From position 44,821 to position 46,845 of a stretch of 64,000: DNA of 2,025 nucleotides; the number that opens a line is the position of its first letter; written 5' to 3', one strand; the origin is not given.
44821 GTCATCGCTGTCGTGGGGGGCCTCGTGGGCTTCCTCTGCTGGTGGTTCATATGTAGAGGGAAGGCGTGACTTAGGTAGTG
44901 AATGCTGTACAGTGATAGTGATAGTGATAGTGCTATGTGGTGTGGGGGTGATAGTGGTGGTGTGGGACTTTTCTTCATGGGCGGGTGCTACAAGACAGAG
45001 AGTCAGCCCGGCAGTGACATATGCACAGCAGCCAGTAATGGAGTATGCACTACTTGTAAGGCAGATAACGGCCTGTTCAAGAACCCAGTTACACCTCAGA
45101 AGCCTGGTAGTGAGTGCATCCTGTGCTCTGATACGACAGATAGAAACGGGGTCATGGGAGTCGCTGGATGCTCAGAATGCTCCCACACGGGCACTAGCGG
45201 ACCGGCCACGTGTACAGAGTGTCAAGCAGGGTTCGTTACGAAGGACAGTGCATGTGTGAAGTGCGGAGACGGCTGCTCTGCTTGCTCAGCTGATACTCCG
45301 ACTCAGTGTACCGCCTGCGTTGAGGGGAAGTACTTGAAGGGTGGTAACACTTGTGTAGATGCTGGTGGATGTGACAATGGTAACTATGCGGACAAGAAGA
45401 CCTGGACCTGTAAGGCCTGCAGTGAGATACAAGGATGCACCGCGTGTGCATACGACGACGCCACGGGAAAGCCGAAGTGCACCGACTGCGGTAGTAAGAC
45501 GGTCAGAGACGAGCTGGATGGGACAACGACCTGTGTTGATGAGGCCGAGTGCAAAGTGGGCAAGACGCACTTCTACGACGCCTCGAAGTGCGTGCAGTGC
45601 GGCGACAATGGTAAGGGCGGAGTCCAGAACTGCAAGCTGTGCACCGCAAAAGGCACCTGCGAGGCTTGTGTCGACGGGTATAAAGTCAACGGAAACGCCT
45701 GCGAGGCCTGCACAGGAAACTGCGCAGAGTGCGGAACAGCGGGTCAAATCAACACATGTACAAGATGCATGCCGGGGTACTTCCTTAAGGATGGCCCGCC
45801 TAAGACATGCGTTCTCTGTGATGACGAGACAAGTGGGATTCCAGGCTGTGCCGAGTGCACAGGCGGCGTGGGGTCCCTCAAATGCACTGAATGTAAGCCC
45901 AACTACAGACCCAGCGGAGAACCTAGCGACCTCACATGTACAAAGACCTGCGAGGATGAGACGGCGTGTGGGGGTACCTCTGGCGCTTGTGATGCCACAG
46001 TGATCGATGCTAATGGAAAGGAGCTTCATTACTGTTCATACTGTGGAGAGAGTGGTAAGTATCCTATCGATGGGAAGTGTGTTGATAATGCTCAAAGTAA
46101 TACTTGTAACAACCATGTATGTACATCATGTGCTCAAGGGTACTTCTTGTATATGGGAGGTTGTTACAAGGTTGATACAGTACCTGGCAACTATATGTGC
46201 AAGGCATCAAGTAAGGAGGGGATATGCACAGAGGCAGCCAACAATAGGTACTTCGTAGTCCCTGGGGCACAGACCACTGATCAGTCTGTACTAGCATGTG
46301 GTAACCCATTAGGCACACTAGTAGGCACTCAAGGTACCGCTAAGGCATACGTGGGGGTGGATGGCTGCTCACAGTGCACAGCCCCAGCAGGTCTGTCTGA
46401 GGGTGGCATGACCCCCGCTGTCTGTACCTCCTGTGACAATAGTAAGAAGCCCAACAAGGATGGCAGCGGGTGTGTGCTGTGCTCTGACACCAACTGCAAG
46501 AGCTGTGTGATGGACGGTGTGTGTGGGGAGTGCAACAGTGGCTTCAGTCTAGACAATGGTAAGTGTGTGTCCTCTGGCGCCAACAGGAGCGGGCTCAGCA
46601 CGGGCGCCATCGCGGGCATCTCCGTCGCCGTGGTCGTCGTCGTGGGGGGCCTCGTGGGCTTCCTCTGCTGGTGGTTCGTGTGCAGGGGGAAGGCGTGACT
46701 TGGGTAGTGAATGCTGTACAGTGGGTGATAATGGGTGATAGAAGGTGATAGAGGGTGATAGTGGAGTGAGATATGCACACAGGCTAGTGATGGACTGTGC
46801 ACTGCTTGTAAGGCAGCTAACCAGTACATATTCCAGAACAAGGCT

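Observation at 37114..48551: Head-to-tail VSP array: one intact gene followed by five start-less, signal-peptide-less cassettes that keep complete 3' ends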

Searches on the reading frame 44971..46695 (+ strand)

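Call 66: search_protein_families(library=pfam, proteins=[window:44971-46695:+], max_evalue=0.001)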
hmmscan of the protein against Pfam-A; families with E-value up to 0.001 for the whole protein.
window:44971-46695:+ (575 aa): 1 family
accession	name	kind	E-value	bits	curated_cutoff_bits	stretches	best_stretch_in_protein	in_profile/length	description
PF03302.18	VSP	-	1.4e-40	139.9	31.4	2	291-575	112-397/397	Giardia variant-specific surface protein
